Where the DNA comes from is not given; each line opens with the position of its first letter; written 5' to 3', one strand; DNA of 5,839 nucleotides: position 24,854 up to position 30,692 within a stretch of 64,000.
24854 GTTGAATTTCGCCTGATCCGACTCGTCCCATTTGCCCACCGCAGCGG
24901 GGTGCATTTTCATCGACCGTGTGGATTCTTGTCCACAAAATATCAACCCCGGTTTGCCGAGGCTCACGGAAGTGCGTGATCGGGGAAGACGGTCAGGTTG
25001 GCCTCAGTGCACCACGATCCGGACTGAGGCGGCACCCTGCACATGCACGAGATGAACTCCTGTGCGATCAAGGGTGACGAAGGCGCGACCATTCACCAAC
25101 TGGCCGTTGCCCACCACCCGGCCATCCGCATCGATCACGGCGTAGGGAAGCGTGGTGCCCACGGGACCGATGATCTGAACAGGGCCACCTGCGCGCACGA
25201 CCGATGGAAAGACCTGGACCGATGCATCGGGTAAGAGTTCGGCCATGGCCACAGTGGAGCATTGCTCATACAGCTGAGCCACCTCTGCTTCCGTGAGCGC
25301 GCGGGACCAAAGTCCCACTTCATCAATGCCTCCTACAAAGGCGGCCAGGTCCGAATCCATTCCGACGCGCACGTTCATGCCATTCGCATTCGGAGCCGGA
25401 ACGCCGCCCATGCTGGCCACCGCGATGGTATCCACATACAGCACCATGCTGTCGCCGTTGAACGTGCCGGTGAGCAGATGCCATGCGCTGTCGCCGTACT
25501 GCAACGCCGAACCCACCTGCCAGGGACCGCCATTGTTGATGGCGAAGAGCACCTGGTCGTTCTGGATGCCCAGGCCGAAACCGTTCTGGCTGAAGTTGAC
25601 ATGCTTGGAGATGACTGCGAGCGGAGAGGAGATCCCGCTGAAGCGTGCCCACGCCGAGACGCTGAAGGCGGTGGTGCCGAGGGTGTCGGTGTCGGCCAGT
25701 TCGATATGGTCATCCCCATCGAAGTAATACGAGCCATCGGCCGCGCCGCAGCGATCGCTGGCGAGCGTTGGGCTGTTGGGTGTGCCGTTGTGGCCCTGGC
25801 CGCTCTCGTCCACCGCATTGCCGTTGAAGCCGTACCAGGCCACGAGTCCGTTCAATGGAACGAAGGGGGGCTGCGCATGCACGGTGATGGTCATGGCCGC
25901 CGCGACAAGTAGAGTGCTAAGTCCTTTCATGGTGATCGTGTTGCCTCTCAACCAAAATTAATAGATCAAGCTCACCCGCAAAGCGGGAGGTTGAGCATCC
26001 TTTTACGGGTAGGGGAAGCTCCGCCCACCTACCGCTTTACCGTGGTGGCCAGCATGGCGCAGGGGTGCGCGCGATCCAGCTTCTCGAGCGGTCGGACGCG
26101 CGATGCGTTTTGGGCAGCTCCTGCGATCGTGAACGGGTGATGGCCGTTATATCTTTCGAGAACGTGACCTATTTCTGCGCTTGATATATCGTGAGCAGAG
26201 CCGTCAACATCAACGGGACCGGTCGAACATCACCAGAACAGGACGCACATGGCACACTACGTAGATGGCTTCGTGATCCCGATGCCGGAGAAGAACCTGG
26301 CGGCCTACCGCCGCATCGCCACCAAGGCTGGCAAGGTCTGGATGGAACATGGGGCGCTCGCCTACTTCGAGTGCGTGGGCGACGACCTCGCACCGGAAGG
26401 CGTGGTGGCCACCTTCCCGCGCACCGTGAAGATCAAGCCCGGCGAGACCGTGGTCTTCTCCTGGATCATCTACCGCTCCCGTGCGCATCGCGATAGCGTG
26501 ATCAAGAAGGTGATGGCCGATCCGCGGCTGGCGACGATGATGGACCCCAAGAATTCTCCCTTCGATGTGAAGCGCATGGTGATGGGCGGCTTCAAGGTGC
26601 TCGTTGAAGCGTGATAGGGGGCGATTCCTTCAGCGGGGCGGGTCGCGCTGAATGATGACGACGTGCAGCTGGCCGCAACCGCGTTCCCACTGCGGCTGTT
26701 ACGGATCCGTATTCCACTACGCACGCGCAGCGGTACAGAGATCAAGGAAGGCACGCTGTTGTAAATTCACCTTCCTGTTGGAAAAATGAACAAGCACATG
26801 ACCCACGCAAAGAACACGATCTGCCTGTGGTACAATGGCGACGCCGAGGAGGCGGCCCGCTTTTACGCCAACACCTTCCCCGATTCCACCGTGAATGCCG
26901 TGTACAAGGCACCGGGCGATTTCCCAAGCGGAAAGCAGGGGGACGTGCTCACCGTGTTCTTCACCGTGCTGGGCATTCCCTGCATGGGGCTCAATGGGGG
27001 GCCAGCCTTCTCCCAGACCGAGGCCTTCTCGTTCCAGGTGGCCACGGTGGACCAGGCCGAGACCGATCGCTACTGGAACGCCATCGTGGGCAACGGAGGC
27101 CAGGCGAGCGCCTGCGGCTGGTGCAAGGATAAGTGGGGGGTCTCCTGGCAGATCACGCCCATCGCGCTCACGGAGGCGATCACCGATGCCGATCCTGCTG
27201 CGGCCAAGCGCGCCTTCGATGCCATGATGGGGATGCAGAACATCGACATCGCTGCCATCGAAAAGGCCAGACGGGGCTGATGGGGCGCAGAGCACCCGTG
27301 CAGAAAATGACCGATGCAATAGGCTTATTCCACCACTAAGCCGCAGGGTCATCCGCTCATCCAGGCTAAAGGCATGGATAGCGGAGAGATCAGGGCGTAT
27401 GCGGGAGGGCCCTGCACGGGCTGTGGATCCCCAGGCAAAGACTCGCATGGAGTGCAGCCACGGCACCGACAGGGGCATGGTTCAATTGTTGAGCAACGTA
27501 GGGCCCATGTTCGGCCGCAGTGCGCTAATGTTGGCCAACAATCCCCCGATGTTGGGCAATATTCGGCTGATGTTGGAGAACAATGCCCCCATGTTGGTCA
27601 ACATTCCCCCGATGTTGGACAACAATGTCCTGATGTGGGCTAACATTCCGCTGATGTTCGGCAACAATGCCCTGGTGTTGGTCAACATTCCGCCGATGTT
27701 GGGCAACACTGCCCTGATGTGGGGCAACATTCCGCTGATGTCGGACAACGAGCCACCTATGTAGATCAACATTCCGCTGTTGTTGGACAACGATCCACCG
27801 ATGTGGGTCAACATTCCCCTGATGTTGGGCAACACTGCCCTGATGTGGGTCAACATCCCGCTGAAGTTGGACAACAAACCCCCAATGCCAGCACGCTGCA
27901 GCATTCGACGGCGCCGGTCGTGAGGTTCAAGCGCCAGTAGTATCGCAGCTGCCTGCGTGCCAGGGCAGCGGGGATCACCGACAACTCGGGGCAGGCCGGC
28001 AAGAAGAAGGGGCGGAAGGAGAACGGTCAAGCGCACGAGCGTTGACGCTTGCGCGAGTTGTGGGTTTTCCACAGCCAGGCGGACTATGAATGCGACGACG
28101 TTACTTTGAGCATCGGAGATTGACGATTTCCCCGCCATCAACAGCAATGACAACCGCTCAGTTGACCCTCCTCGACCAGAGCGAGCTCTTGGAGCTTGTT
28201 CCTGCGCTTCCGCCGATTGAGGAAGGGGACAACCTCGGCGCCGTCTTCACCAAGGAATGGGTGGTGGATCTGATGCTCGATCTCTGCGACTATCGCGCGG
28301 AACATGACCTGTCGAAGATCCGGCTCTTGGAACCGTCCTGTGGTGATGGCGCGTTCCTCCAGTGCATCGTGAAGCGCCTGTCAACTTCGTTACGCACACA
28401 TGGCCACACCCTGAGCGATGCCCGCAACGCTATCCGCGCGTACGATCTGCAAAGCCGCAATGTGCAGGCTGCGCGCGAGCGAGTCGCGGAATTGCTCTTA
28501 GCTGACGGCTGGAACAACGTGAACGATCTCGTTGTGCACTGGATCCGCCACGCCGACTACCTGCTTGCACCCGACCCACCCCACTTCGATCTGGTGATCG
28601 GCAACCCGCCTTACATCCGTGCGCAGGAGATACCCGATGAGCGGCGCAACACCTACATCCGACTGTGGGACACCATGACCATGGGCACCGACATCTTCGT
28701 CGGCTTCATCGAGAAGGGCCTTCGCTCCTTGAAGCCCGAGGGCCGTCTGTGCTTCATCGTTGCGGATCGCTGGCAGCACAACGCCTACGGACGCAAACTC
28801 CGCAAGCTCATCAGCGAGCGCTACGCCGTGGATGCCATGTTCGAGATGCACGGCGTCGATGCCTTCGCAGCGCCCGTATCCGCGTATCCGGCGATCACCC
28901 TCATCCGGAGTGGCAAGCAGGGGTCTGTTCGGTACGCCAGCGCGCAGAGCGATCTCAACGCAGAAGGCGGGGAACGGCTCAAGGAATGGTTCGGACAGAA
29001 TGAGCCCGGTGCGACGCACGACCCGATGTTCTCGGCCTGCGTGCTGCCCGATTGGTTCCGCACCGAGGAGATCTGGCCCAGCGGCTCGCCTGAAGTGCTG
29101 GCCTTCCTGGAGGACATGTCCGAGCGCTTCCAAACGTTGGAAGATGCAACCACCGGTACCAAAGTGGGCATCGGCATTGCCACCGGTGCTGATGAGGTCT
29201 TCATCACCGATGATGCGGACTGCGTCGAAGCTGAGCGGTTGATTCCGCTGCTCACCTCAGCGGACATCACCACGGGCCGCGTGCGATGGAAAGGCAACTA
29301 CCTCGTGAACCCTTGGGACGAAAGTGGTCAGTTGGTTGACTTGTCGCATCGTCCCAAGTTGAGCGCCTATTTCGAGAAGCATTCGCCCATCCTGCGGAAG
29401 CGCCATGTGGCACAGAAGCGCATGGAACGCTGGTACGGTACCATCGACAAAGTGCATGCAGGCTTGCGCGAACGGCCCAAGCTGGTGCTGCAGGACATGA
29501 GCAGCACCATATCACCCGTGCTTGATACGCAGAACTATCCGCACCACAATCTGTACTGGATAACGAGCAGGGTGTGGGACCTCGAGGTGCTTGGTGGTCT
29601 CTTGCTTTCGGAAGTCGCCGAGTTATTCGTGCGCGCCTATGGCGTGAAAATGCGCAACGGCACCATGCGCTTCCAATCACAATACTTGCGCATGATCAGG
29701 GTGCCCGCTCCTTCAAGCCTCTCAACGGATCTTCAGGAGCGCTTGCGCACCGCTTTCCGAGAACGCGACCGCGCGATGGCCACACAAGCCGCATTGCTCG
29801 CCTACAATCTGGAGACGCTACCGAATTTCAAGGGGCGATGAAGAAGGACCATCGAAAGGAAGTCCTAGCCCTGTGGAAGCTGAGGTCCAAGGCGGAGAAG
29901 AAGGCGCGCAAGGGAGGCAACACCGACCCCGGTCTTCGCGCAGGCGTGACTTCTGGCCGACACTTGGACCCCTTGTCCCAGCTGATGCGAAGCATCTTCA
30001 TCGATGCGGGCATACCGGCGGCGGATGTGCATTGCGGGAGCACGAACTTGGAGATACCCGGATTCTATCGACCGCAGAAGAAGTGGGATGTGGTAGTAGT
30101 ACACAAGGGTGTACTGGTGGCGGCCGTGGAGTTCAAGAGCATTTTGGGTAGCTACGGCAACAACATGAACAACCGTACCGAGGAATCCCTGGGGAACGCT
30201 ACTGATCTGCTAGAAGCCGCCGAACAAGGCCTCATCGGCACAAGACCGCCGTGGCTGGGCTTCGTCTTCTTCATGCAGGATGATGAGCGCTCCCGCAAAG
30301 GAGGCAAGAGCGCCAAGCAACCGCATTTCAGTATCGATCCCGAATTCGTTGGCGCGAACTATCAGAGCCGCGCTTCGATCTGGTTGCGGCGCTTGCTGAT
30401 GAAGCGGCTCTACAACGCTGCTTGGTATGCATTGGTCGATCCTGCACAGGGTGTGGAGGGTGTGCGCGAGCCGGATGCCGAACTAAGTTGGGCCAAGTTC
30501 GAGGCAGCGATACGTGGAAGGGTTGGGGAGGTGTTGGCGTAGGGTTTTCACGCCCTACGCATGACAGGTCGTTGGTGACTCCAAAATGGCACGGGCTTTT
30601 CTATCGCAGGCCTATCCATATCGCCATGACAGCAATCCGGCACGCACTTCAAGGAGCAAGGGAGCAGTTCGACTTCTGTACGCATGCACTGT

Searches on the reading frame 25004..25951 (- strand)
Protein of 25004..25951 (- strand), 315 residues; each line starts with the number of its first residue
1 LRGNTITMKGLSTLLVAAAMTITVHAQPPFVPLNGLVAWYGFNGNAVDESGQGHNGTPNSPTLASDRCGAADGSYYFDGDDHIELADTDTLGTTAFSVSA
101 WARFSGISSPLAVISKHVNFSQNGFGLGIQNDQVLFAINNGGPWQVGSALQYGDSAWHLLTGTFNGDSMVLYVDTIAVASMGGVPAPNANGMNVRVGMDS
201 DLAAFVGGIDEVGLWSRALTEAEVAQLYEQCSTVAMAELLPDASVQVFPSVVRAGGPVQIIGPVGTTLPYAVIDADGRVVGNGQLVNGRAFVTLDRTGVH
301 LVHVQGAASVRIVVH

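Call 8: search_protein_families(library=ncbifam, proteins=[window:25004-25951:-], max_evalue=0.1)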
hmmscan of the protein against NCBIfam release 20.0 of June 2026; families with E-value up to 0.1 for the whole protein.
window:25004-25951:- (315 aa): 2 families
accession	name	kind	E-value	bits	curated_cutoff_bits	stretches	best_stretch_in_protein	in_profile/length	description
NF052521.1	TafC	equivalog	1.1e-09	38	410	1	69-231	189-363/373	TafC family fimbrial protein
TIGR04183.1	Por_Secre_tail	domain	0.084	12.9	23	0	259-313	12-70/72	T9SS type A sorting domain-containing protein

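Call 9: search_protein_families(library=phrogs, proteins=[window:25004-25951:-], max_evalue=0.1)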
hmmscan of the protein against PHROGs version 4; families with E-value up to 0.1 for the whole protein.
window:25004-25951:- (315 aa): 3 families
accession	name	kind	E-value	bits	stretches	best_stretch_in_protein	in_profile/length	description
phrog_8510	-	head and packaging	8.4e-13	47.9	1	45-229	706-898/1348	virion structural protein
phrog_18503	-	unknown function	8.5e-09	35.3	1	45-233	516-712/844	-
phrog_4390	-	unknown function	0.033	14.7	1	131-235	127-246/253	-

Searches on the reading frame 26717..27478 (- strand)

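Call 6: search_protein_families(library=pfam, proteins=[window:26717-27478:-], max_evalue=0.01)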
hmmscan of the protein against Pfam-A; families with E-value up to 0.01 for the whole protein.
window:26717-27478:- (253 aa): 0 families

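Call 7: search_protein_families(library=padloc, proteins=[window:26717-27478:-], max_evalue=0.01)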
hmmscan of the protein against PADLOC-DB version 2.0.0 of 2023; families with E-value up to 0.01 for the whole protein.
window:26717-27478:- (253 aa): 0 families

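Call 8: search_protein_families(library=ncbifam, proteins=[window:26717-27478:-], max_evalue=0.1)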
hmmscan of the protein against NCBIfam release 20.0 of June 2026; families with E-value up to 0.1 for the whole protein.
window:26717-27478:- (253 aa): 0 families

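Call 9: search_protein_families(library=phrogs, proteins=[window:26717-27478:-], max_evalue=0.1)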
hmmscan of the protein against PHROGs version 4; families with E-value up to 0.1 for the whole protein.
window:26717-27478:- (253 aa): 1 family
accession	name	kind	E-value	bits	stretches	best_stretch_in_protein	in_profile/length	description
phrog_12448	-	unknown function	0.058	14.6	0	82-110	33-61/91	-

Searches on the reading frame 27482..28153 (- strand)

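Call 8: search_protein_families(library=ncbifam, proteins=[window:27482-28153:-], max_evalue=0.1)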
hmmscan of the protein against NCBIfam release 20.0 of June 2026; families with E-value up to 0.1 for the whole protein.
window:27482-28153:- (223 aa): 0 families

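Call 9: search_protein_families(library=phrogs, proteins=[window:27482-28153:-], max_evalue=0.1)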
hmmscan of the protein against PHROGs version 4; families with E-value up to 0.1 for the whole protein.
window:27482-28153:- (223 aa): 6 families
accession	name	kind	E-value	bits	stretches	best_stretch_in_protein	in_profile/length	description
phrog_14295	-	unknown function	0.00096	17.9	1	97-209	953-1071/1439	-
phrog_1272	-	tail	0.016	13.9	1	92-199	538-628/1606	tail length tape measure protein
phrog_305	-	tail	0.023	14.3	1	90-209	403-523/1001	tail length tape measure protein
phrog_15478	-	tail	0.033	14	0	138-193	123-175/456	tail length tape measure protein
phrog_2383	-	unknown function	0.073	13.9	0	97-117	3-23/57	-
phrog_6090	-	tail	0.092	11.2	0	89-216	668-806/1853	tail length tape measure protein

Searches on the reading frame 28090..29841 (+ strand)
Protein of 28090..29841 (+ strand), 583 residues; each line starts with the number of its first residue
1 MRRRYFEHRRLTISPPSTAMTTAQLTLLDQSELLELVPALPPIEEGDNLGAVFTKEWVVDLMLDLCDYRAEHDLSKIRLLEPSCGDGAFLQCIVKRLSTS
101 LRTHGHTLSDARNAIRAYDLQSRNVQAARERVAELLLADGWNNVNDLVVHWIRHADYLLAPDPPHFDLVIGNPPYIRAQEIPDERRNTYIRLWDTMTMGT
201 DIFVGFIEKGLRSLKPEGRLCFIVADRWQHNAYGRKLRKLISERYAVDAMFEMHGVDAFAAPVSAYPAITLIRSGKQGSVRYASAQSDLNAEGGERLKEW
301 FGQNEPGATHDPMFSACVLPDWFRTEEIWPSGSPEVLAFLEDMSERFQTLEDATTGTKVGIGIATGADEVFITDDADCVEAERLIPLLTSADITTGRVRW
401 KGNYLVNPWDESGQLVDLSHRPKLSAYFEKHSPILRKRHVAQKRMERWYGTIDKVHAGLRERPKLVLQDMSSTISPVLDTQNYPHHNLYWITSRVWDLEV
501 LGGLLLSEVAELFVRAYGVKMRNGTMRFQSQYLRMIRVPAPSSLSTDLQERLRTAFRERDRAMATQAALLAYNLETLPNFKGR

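Call 6: search_protein_families(library=pfam, proteins=[window:28090-29841:+], max_evalue=0.01)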
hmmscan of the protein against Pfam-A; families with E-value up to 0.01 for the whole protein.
window:28090-29841:+ (583 aa): 3 families
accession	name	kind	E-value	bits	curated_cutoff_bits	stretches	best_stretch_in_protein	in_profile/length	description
PF07669.17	Eco57I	-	1.9e-20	74.1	25.3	1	163-259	72-171/171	Eco57I restriction-modification methylase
PF02384.22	N6_Mtase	-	2.3e-07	30.9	20.4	1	44-253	20-213/311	N-6 DNA Methylase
PF12950.13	TaqI_C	-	8.1e-06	26.5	26.5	1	387-536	3-116/118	TaqI-like C-terminal specificity domain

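Call 7: search_protein_families(library=padloc, proteins=[window:28090-29841:+], max_evalue=0.01)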
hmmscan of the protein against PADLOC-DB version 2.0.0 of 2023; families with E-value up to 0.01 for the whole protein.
window:28090-29841:+ (583 aa): 52 families (the best 25 are shown)
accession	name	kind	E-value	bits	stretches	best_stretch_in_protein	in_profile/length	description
PDLC03313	MTase_II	-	1.6e-172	572.9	1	46-575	19-552/563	Type II methyltransferase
PDLC03335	MTase_II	-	3.1e-30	103.4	1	44-291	74-321/607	Type II methyltransferase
PDLC03226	MTase_II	-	7.3e-28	95.5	2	62-274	37-234/579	Type II methyltransferase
PDLC03267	MTase_II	-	9.2e-21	72.3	1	73-246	34-191/539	Type II methyltransferase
PDLC03248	MTase_II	-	1.9e-20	71.1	1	146-383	64-307/521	Type II methyltransferase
PDLC03604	REase_MTase_IIG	-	2.1e-17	60.4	1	165-375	534-732/1011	Type IIG restriction enzyme-methyltransferase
PDLC03315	MTase_II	-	7.6e-17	59.3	1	50-278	18-244/502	Type II methyltransferase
PDLC03612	REase_MTase_IIG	-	1.7e-16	57.6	1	166-541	807-1188/1247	Type IIG restriction enzyme-methyltransferase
PDLC04134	mad2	-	2.3e-16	57.7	1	48-261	269-433/492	mads_2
PDLC03348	MTase_II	-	9.7e-16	55.4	1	50-273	221-450/727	Type II methyltransferase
PDLC03282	MTase_II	-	1.2e-15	55.7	2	157-274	72-184/386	Type II methyltransferase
PDLC03293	MTase_II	-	3.7e-15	53.6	2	153-243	84-181/427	Type II methyltransferase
PDLC03338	MTase_II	-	8.7e-15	52.4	1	38-245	118-321/604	Type II methyltransferase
PDLC03601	REase_MTase_IIG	-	6.7e-14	48.7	1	156-280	666-786/1110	Type IIG restriction enzyme-methyltransferase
PDLC03596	REase_MTase_IIG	-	9.4e-13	45.1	1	165-410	711-947/1148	Type IIG restriction enzyme-methyltransferase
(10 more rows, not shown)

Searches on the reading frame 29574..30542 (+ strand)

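Call 6: search_protein_families(library=pfam, proteins=[window:29574-30542:+], max_evalue=0.01)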
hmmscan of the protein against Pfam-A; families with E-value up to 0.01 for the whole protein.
window:29574-30542:+ (322 aa): 1 family
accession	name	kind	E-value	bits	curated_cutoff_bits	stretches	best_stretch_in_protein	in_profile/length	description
PF04555.19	XhoI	-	1.6e-46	159.1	25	1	111-289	2-180/191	Restriction endonuclease XhoI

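Call 7: search_protein_families(library=padloc, proteins=[window:29574-30542:+], max_evalue=0.01)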
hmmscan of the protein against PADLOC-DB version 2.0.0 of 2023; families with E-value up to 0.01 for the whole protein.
window:29574-30542:+ (322 aa): 2 families
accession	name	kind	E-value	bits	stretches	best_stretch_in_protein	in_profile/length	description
PDLC03540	REase_II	-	2.8e-49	166.1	1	91-317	10-238/247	Type II restriction enzyme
PDLC03400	REase_II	-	4.1e-29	100.2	1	90-253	9-172/222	Type II restriction enzyme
